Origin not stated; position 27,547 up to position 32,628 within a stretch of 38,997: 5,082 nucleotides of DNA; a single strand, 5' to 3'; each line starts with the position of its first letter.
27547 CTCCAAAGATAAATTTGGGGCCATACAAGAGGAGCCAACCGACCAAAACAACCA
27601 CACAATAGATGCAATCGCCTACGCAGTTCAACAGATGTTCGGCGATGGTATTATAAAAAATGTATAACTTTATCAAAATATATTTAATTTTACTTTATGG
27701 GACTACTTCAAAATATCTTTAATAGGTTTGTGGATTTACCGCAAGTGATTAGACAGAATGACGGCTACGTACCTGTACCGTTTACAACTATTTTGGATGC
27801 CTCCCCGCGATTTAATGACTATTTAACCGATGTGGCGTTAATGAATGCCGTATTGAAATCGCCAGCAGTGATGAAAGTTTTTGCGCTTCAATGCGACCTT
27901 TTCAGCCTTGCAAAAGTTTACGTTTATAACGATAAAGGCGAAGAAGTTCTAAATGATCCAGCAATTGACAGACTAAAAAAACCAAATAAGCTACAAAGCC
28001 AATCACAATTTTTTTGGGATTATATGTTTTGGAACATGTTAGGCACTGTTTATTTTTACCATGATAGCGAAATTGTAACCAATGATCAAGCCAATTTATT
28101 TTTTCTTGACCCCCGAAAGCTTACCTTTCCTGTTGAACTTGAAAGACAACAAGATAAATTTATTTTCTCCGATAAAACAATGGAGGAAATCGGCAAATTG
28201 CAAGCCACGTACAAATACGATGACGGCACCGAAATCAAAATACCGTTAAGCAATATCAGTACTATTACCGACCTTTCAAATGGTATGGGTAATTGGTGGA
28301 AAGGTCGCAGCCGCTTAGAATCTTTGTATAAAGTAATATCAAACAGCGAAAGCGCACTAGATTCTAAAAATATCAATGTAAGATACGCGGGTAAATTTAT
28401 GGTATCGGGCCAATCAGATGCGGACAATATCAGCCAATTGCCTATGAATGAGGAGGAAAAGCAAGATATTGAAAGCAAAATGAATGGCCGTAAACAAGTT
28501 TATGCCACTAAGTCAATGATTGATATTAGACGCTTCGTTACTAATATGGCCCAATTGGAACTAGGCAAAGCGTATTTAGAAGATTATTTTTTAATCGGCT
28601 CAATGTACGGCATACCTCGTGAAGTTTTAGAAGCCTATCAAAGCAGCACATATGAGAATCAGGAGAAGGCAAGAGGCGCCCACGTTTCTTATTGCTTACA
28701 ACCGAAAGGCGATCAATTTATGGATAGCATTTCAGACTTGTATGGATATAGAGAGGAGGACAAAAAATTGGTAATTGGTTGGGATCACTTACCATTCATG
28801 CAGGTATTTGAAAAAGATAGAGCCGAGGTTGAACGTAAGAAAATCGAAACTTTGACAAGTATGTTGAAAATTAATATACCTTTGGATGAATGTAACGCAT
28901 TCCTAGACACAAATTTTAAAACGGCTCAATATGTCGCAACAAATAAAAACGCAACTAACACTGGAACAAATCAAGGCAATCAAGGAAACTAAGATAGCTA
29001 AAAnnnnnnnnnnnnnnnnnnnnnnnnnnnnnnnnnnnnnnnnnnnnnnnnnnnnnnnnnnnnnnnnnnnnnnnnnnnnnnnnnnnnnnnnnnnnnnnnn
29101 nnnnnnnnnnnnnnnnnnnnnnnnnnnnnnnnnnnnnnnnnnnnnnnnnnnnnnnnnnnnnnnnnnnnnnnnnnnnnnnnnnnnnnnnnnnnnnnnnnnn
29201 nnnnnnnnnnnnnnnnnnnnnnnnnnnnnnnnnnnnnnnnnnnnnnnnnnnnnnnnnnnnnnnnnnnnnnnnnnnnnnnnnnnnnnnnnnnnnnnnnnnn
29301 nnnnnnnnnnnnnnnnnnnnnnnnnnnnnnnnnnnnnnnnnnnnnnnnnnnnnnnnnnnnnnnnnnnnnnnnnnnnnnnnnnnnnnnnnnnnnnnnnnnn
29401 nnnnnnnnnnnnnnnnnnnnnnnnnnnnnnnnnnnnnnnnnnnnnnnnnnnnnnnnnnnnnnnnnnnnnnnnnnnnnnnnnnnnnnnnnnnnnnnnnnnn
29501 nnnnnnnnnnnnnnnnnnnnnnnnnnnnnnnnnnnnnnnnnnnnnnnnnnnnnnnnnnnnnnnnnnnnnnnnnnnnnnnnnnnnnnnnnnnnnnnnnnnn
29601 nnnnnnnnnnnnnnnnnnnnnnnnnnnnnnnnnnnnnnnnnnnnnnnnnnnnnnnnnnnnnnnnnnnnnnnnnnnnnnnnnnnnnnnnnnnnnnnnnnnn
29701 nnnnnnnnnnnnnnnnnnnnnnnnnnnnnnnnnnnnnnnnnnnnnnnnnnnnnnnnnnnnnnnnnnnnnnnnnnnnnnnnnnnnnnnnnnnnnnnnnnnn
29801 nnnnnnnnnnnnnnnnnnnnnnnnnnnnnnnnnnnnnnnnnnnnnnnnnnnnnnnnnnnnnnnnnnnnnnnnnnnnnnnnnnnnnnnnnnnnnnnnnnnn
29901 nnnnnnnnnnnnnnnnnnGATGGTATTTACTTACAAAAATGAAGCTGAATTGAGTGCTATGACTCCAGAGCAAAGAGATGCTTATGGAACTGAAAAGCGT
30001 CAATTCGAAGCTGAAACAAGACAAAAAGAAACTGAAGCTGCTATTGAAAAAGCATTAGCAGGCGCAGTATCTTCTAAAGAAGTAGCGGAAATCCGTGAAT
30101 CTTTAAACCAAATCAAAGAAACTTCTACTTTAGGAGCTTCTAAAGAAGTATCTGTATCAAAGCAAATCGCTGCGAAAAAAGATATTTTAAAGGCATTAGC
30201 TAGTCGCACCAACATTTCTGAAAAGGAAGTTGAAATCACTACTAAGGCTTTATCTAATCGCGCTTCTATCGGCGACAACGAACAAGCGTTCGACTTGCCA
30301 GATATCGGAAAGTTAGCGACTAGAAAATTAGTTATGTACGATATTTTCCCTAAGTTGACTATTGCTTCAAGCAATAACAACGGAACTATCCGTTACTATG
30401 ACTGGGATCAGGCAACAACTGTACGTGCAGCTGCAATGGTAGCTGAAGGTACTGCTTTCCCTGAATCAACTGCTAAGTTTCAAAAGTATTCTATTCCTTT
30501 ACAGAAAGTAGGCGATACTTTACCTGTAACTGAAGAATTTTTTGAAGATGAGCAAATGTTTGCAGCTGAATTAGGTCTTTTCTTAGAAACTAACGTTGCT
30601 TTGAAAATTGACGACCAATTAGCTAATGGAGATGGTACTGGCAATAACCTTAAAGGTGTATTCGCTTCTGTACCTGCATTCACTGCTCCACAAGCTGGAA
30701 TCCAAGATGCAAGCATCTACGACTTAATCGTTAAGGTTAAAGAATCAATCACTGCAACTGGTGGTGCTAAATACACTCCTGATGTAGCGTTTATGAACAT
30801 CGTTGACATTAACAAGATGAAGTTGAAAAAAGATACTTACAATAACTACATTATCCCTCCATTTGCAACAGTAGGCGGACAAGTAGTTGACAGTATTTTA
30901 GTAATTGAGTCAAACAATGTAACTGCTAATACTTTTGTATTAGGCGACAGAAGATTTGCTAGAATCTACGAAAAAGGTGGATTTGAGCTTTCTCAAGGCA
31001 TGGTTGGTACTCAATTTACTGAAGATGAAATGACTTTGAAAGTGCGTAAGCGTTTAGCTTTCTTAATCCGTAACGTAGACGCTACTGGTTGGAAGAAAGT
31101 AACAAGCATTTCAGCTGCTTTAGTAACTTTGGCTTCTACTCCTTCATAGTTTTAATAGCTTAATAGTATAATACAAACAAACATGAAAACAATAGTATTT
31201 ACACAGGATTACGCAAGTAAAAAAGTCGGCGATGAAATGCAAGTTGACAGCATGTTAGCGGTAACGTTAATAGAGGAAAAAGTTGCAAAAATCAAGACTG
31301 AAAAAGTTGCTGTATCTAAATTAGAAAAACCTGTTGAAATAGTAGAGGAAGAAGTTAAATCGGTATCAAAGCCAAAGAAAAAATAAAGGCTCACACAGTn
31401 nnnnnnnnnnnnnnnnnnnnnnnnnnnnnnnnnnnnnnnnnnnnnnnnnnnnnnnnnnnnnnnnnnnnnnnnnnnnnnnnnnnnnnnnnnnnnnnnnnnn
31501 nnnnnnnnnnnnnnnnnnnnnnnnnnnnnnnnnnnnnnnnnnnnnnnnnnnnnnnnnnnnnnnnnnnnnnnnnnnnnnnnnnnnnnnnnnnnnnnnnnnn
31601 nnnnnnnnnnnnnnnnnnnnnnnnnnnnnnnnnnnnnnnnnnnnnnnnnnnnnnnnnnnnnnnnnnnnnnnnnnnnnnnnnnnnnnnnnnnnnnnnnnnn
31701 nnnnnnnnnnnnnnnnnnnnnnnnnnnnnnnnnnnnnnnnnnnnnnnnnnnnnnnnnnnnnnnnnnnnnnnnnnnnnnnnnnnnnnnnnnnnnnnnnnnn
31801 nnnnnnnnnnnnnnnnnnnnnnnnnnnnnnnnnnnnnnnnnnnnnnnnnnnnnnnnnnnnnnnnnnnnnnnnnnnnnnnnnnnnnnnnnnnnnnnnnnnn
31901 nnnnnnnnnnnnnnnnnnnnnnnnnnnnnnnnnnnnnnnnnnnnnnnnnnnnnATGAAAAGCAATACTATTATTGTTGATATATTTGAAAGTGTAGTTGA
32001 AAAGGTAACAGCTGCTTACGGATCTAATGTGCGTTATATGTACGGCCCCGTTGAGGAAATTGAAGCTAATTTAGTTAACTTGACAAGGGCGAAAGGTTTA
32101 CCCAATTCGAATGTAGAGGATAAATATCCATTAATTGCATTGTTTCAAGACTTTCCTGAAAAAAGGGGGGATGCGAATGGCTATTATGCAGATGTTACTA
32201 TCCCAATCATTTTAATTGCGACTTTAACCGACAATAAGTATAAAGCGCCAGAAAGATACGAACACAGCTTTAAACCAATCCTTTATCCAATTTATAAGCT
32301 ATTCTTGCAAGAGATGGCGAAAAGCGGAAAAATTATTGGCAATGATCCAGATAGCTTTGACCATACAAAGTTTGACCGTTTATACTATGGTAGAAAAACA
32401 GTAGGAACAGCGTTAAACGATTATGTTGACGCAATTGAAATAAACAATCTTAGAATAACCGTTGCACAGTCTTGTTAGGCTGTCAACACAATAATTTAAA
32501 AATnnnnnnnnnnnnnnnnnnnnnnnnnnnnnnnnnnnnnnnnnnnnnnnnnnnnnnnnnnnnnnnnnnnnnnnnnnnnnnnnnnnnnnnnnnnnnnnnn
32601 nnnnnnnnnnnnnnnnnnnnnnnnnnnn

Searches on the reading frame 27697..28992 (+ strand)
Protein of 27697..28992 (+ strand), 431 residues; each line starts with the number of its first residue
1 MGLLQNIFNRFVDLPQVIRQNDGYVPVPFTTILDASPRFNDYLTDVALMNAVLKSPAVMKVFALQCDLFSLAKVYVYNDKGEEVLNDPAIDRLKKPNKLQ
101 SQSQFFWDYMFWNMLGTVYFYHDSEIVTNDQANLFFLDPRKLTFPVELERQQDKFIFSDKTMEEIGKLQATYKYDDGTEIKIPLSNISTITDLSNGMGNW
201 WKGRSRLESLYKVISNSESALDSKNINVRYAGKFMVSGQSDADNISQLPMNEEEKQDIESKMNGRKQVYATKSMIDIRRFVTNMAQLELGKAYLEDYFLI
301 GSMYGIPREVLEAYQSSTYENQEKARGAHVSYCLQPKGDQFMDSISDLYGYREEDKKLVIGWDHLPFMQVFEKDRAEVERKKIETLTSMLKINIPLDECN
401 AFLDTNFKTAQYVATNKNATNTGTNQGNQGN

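Call 63: search_protein_families(library=pfam, proteins=[window:27697-28992:+], max_evalue=0.001)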
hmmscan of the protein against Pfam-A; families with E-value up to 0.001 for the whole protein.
window:27697-28992:+ (431 aa): 1 family
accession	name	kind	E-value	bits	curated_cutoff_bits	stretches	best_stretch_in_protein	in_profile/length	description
PF04860.17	Phage_portal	-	2.2e-12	47.3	39.1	1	74-349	19-276/321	Phage portal protein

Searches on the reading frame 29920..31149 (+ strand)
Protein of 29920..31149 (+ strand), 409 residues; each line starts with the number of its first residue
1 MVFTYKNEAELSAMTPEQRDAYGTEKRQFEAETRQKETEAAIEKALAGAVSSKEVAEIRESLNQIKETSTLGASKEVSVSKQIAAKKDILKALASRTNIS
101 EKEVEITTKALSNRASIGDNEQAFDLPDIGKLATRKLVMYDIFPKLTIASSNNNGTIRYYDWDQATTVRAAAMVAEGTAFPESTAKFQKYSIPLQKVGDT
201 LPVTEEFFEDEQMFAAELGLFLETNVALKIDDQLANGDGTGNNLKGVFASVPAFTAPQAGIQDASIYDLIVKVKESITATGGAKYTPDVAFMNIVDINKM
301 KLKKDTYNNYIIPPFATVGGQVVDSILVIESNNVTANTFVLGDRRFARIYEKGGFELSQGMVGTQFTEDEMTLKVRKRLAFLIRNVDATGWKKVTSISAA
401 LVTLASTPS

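Call 9: search_protein_families(library=phrogs, proteins=[window:29920-31149:+], max_evalue=0.01)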
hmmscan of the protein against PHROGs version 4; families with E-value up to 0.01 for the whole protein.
window:29920-31149:+ (409 aa): 3 families
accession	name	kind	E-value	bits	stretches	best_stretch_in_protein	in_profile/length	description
phrog_10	-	head and packaging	7.6e-24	85.7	1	31-388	274-629/752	major head protein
phrog_2263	-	head and packaging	9.6e-07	29.1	1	151-356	308-507/551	major head protein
phrog_3922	-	head and packaging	0.0046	17.3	1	170-275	136-244/362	major head protein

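Call 53: search_dna_similar(query=window:29920-31149:+, collection=phages, mode=protein, max_rows=15)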
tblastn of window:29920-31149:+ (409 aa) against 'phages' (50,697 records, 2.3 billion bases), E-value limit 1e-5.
Records with a match: 309; places in all: 309; records where one place covers at least 80% of the query: 0.
Best place of each record, by identity: <60% 309.
By first word of the organism name: Microbacterium 59; Flavobacterium 46; Escherichia 29; Moraxella 23; Mycobacterium 20; Gordonia 19; Pseudomonas 17; Xanthomonas 16; Arthrobacter 12; Klebsiella 7; and 21 more.
By host as written in the record: Microbacterium foliorum NRRL B-24224 34; Flavobacterium sp. LMO9 27; Escherichia coli 23; Moraxella catarrhalis 23; Microbacterium foliorum NRRL B-24224 SEA 21; Flavobacterium sp. LMO6 19; Gordonia terrae 3612 18; Mycobacterium smegmatis mc2 155 14; and 65 more.
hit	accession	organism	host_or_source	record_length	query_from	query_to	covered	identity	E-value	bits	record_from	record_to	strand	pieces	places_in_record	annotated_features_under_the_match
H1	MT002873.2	Tenacibaculum phage JQ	Tenacibaculum geojense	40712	105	408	74%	55.4%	9e-93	311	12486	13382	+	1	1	major capsid protein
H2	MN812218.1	Flavobacterium phage vB_FspS_lillamy9-7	Flavobacterium sp. LMO9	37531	101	406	75%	48.9%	1e-86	293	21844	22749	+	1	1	major capsid protein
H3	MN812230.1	Flavobacterium phage vB_FspS_sniff9-2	Flavobacterium sp. LMO9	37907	101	406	75%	48.9%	1e-86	293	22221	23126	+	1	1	major capsid protein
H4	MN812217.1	Flavobacterium phage vB_FspS_lillamy9-6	Flavobacterium sp. LMO9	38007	101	406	75%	48.9%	1e-86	293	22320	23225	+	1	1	major capsid protein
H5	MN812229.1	Flavobacterium phage vB_FspS_sniff9-1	Flavobacterium sp. LMO9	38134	101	406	75%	48.9%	1e-86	293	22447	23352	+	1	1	major capsid protein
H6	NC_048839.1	Flavobacterium phage vB_FspS_sniff9-1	Flavobacterium sp. LMO9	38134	101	406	75%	48.9%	1e-86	293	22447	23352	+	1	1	major capsid protein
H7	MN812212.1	Flavobacterium phage vB_FspS_lillamy9-1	Flavobacterium sp. LMO9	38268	101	406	75%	48.9%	1e-86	293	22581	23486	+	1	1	major capsid protein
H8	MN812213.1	Flavobacterium phage vB_FspS_lillamy9-2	Flavobacterium sp. LMO9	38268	101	406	75%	48.9%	1e-86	293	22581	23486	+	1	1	major capsid protein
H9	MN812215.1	Flavobacterium phage vB_FspS_lillamy9-4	Flavobacterium sp. LMO9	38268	101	406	75%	48.9%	1e-86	293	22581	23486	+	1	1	major capsid protein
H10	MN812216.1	Flavobacterium phage vB_FspS_lillamy9-5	Flavobacterium sp. LMO9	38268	101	406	75%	48.9%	1e-86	293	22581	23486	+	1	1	major capsid protein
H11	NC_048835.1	Flavobacterium phage vB_FspS_lillamy9-1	Flavobacterium sp. LMO9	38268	101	406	75%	48.9%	1e-86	293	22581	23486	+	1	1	major capsid protein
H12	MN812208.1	Flavobacterium phage vB_FspS_hemulen6-1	Flavobacterium sp. LMO6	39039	101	406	75%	48.9%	1e-86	293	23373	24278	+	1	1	major capsid protein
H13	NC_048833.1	Flavobacterium phage vB_FspS_hemulen6-1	Flavobacterium sp. LMO6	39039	101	406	75%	48.9%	1e-86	293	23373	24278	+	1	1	major capsid protein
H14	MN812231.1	Flavobacterium phage vB_FspS_snork6-1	Flavobacterium sp. LMO6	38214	101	406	75%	48.9%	2e-86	293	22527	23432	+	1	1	major capsid protein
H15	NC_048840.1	Flavobacterium phage vB_FspS_snork6-1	Flavobacterium sp. LMO6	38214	101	406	75%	48.9%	2e-86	293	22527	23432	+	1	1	major capsid protein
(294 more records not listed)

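Call 55: get_annotated_region(hit=H1, flank=7000)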
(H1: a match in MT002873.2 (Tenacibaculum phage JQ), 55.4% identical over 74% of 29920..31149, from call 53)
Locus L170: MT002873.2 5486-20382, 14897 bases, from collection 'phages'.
description: Tenacibaculum phage JQ, complete genome.
organism: Tenacibaculum phage JQ (NCBI taxid 2712935)
taxonomy: Viruses; Duplodnaviria; Heunggongvirae; Uroviricota; Caudoviricetes
host: Tenacibaculum geojense; source: -; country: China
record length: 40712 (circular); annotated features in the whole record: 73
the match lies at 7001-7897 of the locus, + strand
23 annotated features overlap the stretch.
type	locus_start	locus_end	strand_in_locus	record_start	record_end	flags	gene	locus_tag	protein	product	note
CDS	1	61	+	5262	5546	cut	-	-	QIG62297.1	hypothetical protein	-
CDS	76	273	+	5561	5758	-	-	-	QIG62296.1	hypothetical protein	-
CDS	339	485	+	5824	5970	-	-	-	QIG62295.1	hypothetical protein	-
CDS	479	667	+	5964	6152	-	-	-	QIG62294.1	hypothetical protein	-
CDS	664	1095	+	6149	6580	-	-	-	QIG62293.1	hypothetical protein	-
CDS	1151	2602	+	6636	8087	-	-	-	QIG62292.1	terminase large subunit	-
CDS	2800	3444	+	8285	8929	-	-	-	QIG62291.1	HNH endonuclease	-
CDS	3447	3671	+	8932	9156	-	-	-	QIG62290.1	hypothetical protein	-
CDS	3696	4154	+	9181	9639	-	-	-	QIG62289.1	hypothetical protein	-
CDS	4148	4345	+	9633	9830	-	-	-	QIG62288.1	hypothetical protein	-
CDS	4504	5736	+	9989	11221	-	-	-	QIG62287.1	portal protein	-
CDS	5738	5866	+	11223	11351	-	-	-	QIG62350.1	hypothetical protein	-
CDS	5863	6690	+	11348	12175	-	-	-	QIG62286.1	hypothetical protein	-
CDS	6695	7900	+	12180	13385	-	-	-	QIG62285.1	major capsid protein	-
CDS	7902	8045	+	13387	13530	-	-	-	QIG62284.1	hypothetical protein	-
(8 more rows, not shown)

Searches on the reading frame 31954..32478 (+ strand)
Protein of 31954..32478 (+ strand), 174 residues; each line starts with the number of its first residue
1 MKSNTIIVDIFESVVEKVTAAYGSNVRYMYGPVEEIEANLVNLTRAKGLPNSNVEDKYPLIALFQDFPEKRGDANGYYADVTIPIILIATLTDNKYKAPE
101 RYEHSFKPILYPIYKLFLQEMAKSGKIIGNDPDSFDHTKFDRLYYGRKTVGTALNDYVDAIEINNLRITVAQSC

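Call 9: search_protein_families(library=phrogs, proteins=[window:31954-32478:+], max_evalue=0.01)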
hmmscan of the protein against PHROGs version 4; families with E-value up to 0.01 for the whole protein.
window:31954-32478:+ (174 aa): 1 family
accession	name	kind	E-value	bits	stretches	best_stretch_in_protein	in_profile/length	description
phrog_23418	-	unknown function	3.5e-12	47.4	1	26-171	40-183/190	-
